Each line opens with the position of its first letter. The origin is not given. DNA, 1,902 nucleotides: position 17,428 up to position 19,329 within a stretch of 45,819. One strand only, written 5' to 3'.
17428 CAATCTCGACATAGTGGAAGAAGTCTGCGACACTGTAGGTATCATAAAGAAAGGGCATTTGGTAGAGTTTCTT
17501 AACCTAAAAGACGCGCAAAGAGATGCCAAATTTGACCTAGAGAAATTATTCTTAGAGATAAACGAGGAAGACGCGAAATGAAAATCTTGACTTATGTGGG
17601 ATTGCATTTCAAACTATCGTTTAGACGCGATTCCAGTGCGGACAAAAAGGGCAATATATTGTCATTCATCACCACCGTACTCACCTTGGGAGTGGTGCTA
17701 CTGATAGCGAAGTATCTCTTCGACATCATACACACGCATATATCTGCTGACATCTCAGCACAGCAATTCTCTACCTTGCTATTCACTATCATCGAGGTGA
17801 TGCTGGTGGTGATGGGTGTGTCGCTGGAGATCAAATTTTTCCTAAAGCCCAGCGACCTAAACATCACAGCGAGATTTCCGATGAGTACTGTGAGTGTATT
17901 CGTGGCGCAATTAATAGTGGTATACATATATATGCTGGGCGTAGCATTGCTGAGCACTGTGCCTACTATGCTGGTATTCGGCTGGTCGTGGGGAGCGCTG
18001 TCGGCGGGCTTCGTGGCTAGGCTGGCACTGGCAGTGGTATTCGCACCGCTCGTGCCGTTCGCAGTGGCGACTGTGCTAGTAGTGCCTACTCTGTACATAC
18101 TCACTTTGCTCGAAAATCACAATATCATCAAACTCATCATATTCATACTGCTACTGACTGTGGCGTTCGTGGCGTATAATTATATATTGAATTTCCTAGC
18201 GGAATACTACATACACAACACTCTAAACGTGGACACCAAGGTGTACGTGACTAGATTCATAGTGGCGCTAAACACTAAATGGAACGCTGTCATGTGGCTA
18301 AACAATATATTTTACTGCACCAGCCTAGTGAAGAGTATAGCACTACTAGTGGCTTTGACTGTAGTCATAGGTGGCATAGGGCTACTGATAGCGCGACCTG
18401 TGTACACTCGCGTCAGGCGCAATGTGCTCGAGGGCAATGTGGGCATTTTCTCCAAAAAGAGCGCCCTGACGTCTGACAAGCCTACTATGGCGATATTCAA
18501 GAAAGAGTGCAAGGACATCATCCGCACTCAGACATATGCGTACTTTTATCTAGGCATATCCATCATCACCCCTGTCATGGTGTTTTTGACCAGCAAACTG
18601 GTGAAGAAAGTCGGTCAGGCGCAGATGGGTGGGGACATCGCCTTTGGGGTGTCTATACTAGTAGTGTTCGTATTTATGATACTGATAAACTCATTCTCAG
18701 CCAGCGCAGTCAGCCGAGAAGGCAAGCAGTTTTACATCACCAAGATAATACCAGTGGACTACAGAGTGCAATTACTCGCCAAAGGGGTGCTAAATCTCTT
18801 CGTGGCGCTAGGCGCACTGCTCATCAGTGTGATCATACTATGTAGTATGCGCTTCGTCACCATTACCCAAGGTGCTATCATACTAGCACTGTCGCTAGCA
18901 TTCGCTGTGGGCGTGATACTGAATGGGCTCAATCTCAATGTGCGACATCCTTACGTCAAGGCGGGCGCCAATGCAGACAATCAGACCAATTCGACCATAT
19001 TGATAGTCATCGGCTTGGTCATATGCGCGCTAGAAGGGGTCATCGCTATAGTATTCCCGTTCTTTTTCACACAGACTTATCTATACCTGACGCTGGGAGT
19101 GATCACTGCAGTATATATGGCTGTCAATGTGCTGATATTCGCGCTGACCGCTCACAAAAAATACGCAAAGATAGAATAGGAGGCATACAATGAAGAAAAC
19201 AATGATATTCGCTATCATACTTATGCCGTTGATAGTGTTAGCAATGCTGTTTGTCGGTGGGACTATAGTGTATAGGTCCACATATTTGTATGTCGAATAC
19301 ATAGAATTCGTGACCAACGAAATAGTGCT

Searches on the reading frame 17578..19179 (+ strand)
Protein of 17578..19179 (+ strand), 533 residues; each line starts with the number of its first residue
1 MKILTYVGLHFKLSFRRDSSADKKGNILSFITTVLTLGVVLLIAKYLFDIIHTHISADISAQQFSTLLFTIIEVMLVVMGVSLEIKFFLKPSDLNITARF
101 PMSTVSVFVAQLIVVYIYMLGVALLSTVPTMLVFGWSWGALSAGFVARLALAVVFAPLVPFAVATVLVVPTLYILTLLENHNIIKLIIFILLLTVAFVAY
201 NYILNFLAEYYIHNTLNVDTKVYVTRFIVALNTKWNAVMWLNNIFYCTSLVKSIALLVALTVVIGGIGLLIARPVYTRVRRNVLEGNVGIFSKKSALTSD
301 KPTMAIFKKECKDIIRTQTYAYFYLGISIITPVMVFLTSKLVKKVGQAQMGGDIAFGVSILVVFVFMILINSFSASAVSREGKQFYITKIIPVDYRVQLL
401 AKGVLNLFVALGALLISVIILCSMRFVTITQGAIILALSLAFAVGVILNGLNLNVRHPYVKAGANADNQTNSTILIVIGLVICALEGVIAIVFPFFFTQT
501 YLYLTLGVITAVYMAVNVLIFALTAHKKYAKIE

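Call 7: search_protein_families(library=pfam, proteins=[window:17578-19179:+])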
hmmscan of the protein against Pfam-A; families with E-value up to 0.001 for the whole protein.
window:17578-19179:+ (533 aa): 0 families

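Call 13: find_encoding_contigs(protein=window:17578-19179:+, flank=3000, max_places=10)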
Protein window:17578-19179:+ (533 aa): no gene with exactly this product is on record in the collection.

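Call 14: find_homologous_proteins(query=window:17578-19179:+)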
Query window:17578-19179:+ (533 aa): 94 proteins with E <= 0.001 among 8000 candidates.
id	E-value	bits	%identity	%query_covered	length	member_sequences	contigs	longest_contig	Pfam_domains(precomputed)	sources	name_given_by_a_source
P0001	0.0e+0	1099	100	100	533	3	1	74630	-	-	-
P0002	3.1e-273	925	81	100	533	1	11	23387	-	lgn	-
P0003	4.9e-227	773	67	100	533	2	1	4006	-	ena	-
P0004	6.5e-205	700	63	100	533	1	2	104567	-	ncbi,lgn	-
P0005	2.4e-202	691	61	100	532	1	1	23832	-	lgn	-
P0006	1.7e-179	616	55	100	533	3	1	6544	-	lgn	-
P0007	4.3e-175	601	55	100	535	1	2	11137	-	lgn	-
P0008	7.1e-174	597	54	100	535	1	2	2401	-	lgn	-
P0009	3.5e-173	595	53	100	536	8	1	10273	-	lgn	-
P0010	5.9e-173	594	52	100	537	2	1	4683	-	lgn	-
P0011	2.5e-172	592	67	76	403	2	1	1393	-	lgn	-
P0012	7.0e-172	591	52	100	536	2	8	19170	-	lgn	-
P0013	2.9e-171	589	53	100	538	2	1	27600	PF09847.17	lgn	-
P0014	5.6e-171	588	53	100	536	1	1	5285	-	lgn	-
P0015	1.6e-169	583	52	100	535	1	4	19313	-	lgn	-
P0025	9.9e-163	561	50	100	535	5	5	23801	-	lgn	-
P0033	1.5e-152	527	50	100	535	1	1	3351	PF09847.17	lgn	-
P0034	1.6e-152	527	50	100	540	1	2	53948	PF09847.17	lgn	-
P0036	1.5e-150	521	47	100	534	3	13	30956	-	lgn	-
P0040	6.9e-147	508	45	100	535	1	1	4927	PF09847.17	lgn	-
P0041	1.3e-146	508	49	100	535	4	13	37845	-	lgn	-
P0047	1.8e-142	494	45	100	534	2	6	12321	-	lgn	-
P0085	1.6e-100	356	37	99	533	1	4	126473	PF16949.12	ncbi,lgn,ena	-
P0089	1.7e-94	336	39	98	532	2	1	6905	PF16949.12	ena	-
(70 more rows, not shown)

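Call 15: list_cluster_members(proteins=[P0001, P0002, P0004])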
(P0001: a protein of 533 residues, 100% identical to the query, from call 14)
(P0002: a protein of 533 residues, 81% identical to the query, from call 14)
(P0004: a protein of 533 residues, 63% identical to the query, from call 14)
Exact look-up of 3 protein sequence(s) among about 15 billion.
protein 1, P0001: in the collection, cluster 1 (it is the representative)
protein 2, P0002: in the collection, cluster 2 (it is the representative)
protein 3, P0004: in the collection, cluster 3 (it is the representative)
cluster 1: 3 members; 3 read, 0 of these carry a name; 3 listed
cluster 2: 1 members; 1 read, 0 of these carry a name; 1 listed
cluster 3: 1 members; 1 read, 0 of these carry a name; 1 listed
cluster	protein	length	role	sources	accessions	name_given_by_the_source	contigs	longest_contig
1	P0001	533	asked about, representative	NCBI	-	-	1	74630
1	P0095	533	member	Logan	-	-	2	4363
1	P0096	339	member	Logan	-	-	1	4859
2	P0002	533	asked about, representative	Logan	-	-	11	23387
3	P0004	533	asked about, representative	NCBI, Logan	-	-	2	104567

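Call 16: find_encoding_contigs(protein=P0002, flank=4000, max_places=10)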
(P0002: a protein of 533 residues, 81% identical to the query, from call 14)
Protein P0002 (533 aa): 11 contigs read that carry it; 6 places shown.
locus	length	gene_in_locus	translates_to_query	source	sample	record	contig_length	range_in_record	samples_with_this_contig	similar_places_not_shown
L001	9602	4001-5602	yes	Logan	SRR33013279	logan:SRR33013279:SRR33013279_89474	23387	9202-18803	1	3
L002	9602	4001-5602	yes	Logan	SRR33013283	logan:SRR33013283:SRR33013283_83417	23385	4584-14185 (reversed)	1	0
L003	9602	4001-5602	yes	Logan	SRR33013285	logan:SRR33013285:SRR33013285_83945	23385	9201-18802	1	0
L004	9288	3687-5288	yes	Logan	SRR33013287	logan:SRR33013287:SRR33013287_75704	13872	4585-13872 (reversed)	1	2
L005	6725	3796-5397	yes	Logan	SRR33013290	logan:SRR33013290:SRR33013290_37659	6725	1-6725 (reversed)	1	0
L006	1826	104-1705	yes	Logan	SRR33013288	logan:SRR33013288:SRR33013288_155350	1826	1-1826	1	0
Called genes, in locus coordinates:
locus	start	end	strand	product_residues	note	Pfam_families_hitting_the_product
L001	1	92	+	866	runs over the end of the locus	PF00690:Cation_ATPase_N, PF00122:E1-E2_ATPase, PF00702:Hydrolase, PF13246:Cation_ATPase, PF00689:Cation_ATPase_C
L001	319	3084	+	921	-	PF17291:M60-like_N, PF13402:Peptidase_M60, PF00754:F5_F8_type_C, PF22633:F5_F8_type_C_2 (weak)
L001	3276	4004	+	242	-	PF00005:ABC_tran, PF13304:AAA_21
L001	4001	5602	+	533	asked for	-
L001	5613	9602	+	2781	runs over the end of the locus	PF02368:Big_2, PF26918:Ig_Eae (weak)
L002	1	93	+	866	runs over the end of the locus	PF00690:Cation_ATPase_N, PF00122:E1-E2_ATPase, PF00702:Hydrolase, PF13246:Cation_ATPase, PF00689:Cation_ATPase_C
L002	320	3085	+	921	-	PF17291:M60-like_N, PF13402:Peptidase_M60, PF00754:F5_F8_type_C, PF22633:F5_F8_type_C_2 (weak)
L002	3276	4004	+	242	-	PF00005:ABC_tran, PF13304:AAA_21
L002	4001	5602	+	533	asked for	-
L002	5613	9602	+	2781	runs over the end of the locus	PF02368:Big_2, PF26918:Ig_Eae (weak)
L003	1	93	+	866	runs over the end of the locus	PF00690:Cation_ATPase_N, PF00122:E1-E2_ATPase, PF00702:Hydrolase, PF13246:Cation_ATPase, PF00689:Cation_ATPase_C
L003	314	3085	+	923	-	PF17291:M60-like_N, PF13402:Peptidase_M60, PF00754:F5_F8_type_C, PF22633:F5_F8_type_C_2 (weak)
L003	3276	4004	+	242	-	PF00005:ABC_tran, PF13304:AAA_21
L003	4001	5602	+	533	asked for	-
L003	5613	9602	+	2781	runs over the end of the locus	PF02368:Big_2, PF26918:Ig_Eae (weak)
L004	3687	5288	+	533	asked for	-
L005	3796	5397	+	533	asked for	-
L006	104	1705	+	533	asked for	-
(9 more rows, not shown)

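Call 19: find_encoding_contigs(protein=P0095, flank=4000, max_places=10)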
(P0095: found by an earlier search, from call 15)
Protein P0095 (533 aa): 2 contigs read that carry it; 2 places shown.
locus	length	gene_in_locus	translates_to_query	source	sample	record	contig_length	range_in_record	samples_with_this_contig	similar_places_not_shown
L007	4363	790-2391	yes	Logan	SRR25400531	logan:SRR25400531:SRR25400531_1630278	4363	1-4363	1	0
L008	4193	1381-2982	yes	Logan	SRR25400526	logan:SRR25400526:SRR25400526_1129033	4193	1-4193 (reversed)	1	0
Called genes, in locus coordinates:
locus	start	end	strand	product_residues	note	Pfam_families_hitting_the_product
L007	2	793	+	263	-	?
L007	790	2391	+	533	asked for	-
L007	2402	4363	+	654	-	?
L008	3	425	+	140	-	?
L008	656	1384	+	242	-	PF00005:ABC_tran, PF13304:AAA_21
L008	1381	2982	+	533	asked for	-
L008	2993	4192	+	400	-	?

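Call 20: find_encoding_contigs(protein=P0096, flank=4000, max_places=10)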
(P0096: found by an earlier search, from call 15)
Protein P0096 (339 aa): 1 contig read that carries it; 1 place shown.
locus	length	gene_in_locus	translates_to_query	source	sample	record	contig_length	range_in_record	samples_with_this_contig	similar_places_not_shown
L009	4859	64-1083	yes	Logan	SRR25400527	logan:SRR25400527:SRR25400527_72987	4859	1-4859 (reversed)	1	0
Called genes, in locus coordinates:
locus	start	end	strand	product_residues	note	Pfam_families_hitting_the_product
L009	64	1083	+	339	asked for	-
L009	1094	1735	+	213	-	PF02368:Big_2, PF22359:Big-like (faint), PF26182:Ig_NUP210_5th (faint), PF26918:Ig_Eae (faint), PF02368:Big_2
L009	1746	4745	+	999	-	PF02368:Big_2 (faint)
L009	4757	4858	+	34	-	?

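Call 23: find_related_loci(query=A1, collection=genome_contigs, flank=4000)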
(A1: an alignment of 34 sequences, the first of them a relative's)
Query A1 (533 aa) in genome_contigs; peptide patterns used: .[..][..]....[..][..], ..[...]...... (x = any residue, [..] = any of these).
171 stretches matched a pattern; 88 encode a relative of the query (tblastn E <= 1e-3); the best 80 are kept; 80 distinct loci.
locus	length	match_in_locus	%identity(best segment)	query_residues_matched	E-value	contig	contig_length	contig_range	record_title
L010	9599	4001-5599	67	1-533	0e+0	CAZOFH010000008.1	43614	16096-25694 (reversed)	MAG TPA_asm: uncultured Christensenella sp. isolate SRP313737_co1_325 genome assembly, contig: NODE_1427_length_43614_co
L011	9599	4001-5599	63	1-533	0e+0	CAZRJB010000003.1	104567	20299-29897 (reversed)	MAG TPA_asm: uncultured Lachnospiraceae bacterium isolate SRP313737_co1_95 genome assembly, contig: NODE_304_length_1045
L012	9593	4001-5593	56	2-533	0e+0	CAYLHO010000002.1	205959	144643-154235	MAG TPA_asm: uncultured Lachnospiraceae bacterium isolate SRP313737_co1_37 genome assembly, contig: NODE_46_length_20595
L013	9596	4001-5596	47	2-533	3e-161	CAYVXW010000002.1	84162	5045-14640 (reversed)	MAG TPA_asm: uncultured Christensenella sp. isolate SRP225648_co1_932 genome assembly, contig: NODE_376_length_84162_cov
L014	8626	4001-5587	48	2-533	3e-160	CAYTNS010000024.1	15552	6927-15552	MAG TPA_asm: uncultured Christensenella sp. isolate SRP225648_co1_562 genome assembly, contig: NODE_9447_length_15552_co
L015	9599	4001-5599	46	2-533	1e-150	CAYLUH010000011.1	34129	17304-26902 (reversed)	MAG TPA_asm: uncultured Christensenella sp. isolate SRP225648_co1_161 genome assembly, contig: NODE_2525_length_34129_co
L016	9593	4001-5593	45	2-533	2e-148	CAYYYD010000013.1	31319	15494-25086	MAG TPA_asm: uncultured Christensenella sp. isolate SRP225648_co1_909 genome assembly, contig: NODE_2954_length_31319_co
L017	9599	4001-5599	45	2-533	3e-145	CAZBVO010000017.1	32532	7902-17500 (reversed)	MAG TPA_asm: uncultured Faecalibacterium sp. isolate SRP225648_co1_867 genome assembly, contig: NODE_2756_length_32532_c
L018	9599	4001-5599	42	2-533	5e-135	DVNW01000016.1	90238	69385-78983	MAG TPA_asm: Candidatus Faecicola pullistercoris isolate 5944 CHK104__C375940_L90238_ERR2241852, whole genome shotgun se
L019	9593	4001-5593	42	3-533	3e-134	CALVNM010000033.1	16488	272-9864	MAG: uncultured Clostridia bacterium isolate BRZ_GG__bin59 genome assembly, contig: BRZ_GG__NODE_4651_length_16488_cov_6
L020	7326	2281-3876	41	2-533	2e-130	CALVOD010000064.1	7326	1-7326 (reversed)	MAG: uncultured Clostridia bacterium isolate BRZ_AB__bin25 genome assembly, contig: BRZ_AB__NODE_9948_length_7326_cov_11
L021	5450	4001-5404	48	2-469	4e-138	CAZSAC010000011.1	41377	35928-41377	MAG TPA_asm: uncultured Bacteroidaceae bacterium isolate SRP335695_co1_38 genome assembly, contig: NODE_378_length_41377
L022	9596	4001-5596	41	2-533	6e-125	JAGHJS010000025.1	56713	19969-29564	MAG: Clostridia bacterium isolate MAG.88 k127_424944, whole genome shotgun sequence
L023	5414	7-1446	42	56-533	8e-120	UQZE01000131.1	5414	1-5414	uncultured Clostridiales bacterium isolate UMGS775 genome assembly, contig: NODE_1035_length_5414_cov_4.19742, whole gen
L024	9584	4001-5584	41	2-529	4e-118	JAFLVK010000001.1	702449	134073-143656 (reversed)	MAG: Clostridiales bacterium isolate HAN103 Seq1, whole genome shotgun sequence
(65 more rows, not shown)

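Call 28: find_encoding_contigs(protein=P0036, flank=2500, max_places=10)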
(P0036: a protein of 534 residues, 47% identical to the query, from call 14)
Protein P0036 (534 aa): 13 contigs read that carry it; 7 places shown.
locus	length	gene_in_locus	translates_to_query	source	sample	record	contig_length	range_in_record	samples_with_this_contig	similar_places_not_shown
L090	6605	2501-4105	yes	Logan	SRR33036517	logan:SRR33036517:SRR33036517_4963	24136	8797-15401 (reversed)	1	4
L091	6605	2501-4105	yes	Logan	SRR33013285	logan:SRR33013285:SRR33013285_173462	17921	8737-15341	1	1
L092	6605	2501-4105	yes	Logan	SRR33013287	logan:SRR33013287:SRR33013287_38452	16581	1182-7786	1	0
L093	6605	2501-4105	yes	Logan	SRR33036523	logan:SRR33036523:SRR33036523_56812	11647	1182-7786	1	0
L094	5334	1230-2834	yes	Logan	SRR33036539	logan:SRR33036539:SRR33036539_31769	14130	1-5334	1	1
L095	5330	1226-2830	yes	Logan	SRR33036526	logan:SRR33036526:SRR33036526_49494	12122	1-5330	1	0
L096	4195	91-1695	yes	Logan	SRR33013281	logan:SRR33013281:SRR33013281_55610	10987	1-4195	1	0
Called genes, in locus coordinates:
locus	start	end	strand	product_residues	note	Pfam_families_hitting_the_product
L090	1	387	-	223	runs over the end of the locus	PF00072:Response_reg, PF00486:Trans_reg_C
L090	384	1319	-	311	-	-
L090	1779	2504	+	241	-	PF00005:ABC_tran, PF13304:AAA_21 (weak)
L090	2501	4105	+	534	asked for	-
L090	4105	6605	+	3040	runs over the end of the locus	PF02368:Big_2, PF21764:Invasin_D4 (faint), PF26182:Ig_NUP210_5th (faint), PF02368:Big_2, PF26918:Ig_Eae (weak)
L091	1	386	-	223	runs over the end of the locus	PF00072:Response_reg, PF00486:Trans_reg_C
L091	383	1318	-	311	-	-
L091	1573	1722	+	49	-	-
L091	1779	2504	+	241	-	PF00005:ABC_tran, PF13304:AAA_21 (weak)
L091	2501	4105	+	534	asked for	-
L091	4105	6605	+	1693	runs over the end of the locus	?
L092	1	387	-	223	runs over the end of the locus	PF00072:Response_reg, PF00486:Trans_reg_C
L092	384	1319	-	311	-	-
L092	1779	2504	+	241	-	PF00005:ABC_tran, PF13304:AAA_21 (weak)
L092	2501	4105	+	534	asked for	-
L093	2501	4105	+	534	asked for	-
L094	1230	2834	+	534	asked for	-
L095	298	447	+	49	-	-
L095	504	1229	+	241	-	PF00005:ABC_tran, PF13304:AAA_21 (weak)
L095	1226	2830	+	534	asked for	-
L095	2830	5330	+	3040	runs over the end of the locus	PF02368:Big_2, PF21764:Invasin_D4 (faint), PF26182:Ig_NUP210_5th (faint), PF02368:Big_2, PF26918:Ig_Eae (weak)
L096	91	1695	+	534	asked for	-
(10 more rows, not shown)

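Call 33: find_encoding_contigs(protein=P0041, flank=2500, max_places=10)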
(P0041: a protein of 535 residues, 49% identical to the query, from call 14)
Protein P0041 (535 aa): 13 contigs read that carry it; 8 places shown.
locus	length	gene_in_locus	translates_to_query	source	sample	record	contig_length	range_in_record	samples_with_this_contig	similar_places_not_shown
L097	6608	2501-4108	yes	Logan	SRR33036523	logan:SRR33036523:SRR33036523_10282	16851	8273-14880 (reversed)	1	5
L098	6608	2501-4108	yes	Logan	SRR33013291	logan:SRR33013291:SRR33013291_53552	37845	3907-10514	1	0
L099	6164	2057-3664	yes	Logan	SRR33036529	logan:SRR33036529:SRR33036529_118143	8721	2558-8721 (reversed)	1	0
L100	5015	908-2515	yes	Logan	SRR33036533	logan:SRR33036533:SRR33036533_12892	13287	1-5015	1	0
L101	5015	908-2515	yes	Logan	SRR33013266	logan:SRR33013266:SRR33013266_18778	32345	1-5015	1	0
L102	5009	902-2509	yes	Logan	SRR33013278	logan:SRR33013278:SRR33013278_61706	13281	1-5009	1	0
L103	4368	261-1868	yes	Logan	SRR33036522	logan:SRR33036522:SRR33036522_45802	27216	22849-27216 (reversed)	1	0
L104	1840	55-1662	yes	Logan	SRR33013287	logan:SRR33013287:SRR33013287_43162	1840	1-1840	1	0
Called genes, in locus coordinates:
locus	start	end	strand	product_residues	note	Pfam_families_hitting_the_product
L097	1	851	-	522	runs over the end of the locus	PF13091:PLDc_2, PF00614:PLDc, PF13091:PLDc_2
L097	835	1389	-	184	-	-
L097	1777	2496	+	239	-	PF00005:ABC_tran, PF13304:AAA_21 (weak)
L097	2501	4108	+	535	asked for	-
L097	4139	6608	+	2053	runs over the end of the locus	PF02368:Big_2 (weak), PF26182:Ig_NUP210_5th (faint), PF26918:Ig_Eae (faint)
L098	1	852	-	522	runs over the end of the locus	PF13091:PLDc_2, PF00614:PLDc, PF13091:PLDc_2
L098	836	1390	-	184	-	-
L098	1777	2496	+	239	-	PF00005:ABC_tran, PF13304:AAA_21 (weak)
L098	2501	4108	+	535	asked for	-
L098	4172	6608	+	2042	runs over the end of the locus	PF02368:Big_2 (weak), PF26182:Ig_NUP210_5th (faint), PF26918:Ig_Eae (faint)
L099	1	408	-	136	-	?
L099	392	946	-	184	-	-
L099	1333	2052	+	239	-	PF00005:ABC_tran, PF13304:AAA_21 (weak)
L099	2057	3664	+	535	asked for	-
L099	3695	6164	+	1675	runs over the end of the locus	?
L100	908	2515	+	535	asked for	-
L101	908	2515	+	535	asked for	-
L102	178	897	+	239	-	PF00005:ABC_tran, PF13304:AAA_21 (weak)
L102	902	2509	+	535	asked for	-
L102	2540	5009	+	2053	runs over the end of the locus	PF02368:Big_2 (weak), PF26182:Ig_NUP210_5th (faint), PF26918:Ig_Eae (faint)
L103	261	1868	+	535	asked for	-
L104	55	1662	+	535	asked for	-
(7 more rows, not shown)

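Call 46: search_protein_families(library=ncbifam, proteins=[window:17578-19179:+], max_evalue=0.01)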
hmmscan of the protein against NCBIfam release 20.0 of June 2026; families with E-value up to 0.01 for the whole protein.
window:17578-19179:+ (533 aa): 0 families

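Call 51: find_encoding_contigs(protein=P0012, flank=2500, max_places=10)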
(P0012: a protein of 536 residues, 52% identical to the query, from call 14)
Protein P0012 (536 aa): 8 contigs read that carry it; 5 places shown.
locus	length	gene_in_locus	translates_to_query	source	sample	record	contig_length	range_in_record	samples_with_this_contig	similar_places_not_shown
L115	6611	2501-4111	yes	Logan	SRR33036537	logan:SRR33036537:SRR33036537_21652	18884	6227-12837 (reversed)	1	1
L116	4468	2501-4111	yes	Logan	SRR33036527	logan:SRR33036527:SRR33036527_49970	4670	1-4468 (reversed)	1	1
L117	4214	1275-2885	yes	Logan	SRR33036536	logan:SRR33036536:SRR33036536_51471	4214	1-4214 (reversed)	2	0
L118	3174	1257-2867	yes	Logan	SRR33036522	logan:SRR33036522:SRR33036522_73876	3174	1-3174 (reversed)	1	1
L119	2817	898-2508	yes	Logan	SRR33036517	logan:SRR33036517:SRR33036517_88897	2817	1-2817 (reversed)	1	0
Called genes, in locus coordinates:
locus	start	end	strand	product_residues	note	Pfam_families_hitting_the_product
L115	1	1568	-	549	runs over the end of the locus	PF01268:FTHFS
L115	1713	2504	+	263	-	PF00005:ABC_tran, PF13304:AAA_21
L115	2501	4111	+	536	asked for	-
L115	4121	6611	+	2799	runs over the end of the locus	PF02368:Big_2, PF21461:HL_N-beta (faint), PF26182:Ig_NUP210_5th (faint), PF02368:Big_2 (weak)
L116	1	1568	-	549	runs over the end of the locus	PF01268:FTHFS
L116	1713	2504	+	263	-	PF00005:ABC_tran, PF13304:AAA_21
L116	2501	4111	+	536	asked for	-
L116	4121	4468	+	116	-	?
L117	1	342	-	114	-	?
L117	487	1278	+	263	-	PF00005:ABC_tran, PF13304:AAA_21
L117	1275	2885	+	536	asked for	-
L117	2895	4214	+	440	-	?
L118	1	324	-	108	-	?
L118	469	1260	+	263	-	PF00005:ABC_tran, PF13304:AAA_21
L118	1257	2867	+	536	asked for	-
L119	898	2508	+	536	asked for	-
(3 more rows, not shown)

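Call 67: find_encoding_contigs(protein=P0025, flank=2500, max_places=10)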
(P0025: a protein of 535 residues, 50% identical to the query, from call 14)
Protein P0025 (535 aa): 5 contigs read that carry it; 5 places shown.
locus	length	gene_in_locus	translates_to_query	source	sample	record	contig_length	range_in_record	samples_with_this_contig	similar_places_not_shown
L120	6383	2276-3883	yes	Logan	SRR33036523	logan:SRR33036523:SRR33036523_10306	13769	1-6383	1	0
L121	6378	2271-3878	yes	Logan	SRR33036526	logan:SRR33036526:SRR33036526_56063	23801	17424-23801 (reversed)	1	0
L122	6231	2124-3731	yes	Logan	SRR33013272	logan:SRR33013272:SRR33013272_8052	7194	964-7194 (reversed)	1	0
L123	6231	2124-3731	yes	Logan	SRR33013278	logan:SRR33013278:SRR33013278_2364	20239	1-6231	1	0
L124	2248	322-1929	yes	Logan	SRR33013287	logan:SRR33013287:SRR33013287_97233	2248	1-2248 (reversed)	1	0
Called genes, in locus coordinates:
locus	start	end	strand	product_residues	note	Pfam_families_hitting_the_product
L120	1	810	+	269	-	?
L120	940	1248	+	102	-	-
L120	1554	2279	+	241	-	PF00005:ABC_tran, PF13304:AAA_21 (weak)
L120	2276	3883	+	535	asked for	-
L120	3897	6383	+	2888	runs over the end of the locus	PF26182:Ig_NUP210_5th (faint), PF26918:Ig_Eae (faint), PF02368:Big_2 (weak)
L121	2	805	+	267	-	?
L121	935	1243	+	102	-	-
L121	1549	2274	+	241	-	PF00005:ABC_tran, PF13304:AAA_21 (weak)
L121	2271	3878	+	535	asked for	-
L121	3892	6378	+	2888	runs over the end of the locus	PF26182:Ig_NUP210_5th (faint), PF26918:Ig_Eae (faint), PF02368:Big_2 (weak)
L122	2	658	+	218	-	?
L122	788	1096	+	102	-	-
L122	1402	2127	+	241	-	PF00005:ABC_tran, PF13304:AAA_21 (weak)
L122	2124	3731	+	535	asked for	-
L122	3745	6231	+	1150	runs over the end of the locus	?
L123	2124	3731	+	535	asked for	-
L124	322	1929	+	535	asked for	-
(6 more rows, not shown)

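Call 68: find_encoding_contigs(protein=P0047, flank=2500, max_places=10)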
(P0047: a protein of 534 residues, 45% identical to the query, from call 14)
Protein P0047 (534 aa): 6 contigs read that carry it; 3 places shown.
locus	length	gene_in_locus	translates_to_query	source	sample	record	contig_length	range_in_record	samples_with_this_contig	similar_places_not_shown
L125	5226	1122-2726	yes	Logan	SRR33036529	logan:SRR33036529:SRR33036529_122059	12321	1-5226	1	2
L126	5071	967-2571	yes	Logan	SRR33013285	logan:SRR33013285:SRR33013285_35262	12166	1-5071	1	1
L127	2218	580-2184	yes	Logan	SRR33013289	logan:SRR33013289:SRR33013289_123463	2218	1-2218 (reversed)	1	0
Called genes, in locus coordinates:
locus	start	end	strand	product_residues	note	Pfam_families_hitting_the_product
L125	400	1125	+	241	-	PF00005:ABC_tran, PF13304:AAA_21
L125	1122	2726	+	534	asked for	-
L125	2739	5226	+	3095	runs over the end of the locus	PF02368:Big_2 (weak), PF26182:Ig_NUP210_5th (faint), PF26918:Ig_Eae (faint)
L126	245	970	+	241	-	PF00005:ABC_tran, PF13304:AAA_21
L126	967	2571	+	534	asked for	-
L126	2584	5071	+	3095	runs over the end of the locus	PF02368:Big_2 (weak), PF26182:Ig_NUP210_5th (faint), PF26918:Ig_Eae (faint)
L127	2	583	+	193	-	?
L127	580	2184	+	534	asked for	-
